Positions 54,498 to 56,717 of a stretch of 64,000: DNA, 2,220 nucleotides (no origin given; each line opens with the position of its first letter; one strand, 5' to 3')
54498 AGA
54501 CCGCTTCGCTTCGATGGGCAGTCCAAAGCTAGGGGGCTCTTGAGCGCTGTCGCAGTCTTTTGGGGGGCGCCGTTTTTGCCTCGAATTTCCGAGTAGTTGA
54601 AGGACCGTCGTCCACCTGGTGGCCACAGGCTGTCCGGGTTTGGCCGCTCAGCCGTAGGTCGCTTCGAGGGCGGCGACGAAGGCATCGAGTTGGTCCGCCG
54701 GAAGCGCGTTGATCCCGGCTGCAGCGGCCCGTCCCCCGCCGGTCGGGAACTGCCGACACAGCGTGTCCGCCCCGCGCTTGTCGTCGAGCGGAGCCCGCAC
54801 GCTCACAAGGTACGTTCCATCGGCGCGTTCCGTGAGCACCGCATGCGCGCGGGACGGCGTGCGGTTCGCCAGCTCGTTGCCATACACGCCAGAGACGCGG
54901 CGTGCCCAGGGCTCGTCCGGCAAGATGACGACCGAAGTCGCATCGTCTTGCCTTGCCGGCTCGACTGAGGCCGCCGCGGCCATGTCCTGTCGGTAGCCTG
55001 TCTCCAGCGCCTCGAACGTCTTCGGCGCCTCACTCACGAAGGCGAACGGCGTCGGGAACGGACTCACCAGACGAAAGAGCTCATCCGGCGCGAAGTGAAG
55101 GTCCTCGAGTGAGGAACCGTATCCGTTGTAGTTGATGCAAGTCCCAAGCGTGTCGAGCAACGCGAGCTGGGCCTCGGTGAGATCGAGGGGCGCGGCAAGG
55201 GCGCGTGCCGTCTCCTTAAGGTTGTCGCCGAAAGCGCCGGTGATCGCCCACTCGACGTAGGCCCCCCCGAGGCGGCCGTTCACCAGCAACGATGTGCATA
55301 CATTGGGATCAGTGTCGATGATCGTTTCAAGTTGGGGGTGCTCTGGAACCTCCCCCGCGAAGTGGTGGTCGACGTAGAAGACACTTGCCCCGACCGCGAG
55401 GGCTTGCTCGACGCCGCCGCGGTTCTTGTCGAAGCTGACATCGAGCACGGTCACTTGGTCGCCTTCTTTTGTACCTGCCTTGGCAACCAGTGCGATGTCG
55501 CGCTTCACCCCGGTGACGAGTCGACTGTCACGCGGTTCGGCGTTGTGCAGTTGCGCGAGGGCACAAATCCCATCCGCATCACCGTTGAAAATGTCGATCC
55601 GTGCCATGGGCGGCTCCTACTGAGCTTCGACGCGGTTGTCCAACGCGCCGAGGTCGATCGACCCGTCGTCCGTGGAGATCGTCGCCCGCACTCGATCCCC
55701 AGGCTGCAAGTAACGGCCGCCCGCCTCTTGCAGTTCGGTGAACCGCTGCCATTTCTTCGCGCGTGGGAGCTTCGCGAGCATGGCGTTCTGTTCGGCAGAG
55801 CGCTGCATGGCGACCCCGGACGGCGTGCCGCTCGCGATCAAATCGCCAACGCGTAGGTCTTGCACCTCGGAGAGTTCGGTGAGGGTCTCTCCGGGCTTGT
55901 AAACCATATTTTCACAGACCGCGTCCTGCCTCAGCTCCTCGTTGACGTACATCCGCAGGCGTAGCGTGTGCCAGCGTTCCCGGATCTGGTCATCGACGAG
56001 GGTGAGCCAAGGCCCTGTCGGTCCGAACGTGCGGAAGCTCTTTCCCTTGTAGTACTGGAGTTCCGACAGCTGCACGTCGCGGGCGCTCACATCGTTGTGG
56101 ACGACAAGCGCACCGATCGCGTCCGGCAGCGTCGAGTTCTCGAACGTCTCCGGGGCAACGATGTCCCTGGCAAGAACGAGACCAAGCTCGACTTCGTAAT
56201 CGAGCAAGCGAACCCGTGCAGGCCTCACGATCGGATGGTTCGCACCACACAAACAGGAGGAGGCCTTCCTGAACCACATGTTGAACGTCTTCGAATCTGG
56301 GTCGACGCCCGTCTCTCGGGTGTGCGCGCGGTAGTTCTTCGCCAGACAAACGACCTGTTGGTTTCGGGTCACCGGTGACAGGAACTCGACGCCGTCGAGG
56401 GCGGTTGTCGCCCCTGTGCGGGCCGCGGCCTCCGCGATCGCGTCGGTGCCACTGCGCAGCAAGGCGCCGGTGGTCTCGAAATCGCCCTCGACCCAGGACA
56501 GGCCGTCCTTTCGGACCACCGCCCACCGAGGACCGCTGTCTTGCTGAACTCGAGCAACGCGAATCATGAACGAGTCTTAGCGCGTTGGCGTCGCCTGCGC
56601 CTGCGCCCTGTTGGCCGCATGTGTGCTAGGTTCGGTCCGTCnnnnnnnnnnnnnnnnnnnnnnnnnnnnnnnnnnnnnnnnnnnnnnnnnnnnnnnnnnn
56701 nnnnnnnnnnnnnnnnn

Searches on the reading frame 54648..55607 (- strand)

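Call 3: search_protein_families(library=pfam, proteins=[window:54648-55607:-])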
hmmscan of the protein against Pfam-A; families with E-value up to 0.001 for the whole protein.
window:54648-55607:- (319 aa): 1 family
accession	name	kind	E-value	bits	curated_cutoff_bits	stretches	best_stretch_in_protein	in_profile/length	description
PF02272.25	DHHA1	-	2.3e-05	25.2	25.9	1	226-317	4-99/102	DHHA1 domain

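Call 4: search_protein_families(library=ncbifam, proteins=[window:54648-55607:-])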
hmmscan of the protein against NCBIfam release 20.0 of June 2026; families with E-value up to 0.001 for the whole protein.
window:54648-55607:- (319 aa): 1 family
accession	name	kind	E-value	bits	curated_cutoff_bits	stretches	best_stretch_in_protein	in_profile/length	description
TIGR00644.1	recJ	equivalog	8.5e-06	24.3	396.9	0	219-316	324-420/546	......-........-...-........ exonuclease RecJ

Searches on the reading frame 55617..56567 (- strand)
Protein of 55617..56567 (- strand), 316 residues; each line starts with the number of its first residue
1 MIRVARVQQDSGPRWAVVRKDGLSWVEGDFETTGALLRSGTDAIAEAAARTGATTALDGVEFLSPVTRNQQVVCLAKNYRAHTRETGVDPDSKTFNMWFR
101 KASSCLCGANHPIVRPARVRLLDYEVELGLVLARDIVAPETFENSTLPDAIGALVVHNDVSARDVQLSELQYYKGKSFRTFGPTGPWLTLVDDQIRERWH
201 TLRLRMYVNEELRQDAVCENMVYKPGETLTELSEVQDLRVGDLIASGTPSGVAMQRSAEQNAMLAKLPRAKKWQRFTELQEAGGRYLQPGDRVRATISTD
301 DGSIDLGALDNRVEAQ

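Call 3: search_protein_families(library=pfam, proteins=[window:55617-56567:-])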
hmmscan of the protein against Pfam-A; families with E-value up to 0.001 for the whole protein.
window:55617-56567:- (316 aa): 1 family
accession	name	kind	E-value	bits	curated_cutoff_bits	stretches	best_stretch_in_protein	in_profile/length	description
PF01557.24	FAA_hydrolase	-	7.3e-48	163.5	23.9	1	72-313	2-213/214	Fumarylacetoacetate (FAA) hydrolase C-terminal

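Call 4: search_protein_families(library=ncbifam, proteins=[window:55617-56567:-])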
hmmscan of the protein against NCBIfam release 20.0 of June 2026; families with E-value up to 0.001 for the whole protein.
window:55617-56567:- (316 aa): 7 families
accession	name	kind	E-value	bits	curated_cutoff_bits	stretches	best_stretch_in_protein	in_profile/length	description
NF053535.1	DhyDRhmHlse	equivalog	1.4e-29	103.3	500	1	59-259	60-254/284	2,4-didehydro-3-deoxy-L-rhamnonate hydrolase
TIGR02303.1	HpaG-C-term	equivalog_domain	1.7e-25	89.9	276.4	1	51-256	25-223/245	4-hydroxyphenylacetate degradation bifunctional isomerase/decarboxylase, C-terminal subunit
NF009399.0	PRK12764.1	equivalog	9.8e-19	67.7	444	1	66-255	18-199/501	fumarylacetoacetate hydrolase family protein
NF011750.0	PRK15203.1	equivalog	2.6e-17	62.7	811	1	65-253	218-400/429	4-hydroxyphenylacetate degradation bifunctional isomerase/decarboxylase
NF007967.0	PRK10691.1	equivalog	1.6e-16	60.4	201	1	70-259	17-203/219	fumarylacetoacetate hydrolase family protein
TIGR02305.1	HpaG-N-term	equivalog_domain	8.3e-08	32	228.65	1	97-252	34-182/205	4-hydroxyphenylacetate degradation bifunctional isomerase/decarboxylase, N-terminal subunit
TIGR01266.1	fum_ac_acetase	equivalog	1.4e-07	30.7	375.3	1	110-192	187-268/420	fumarylacetoacetase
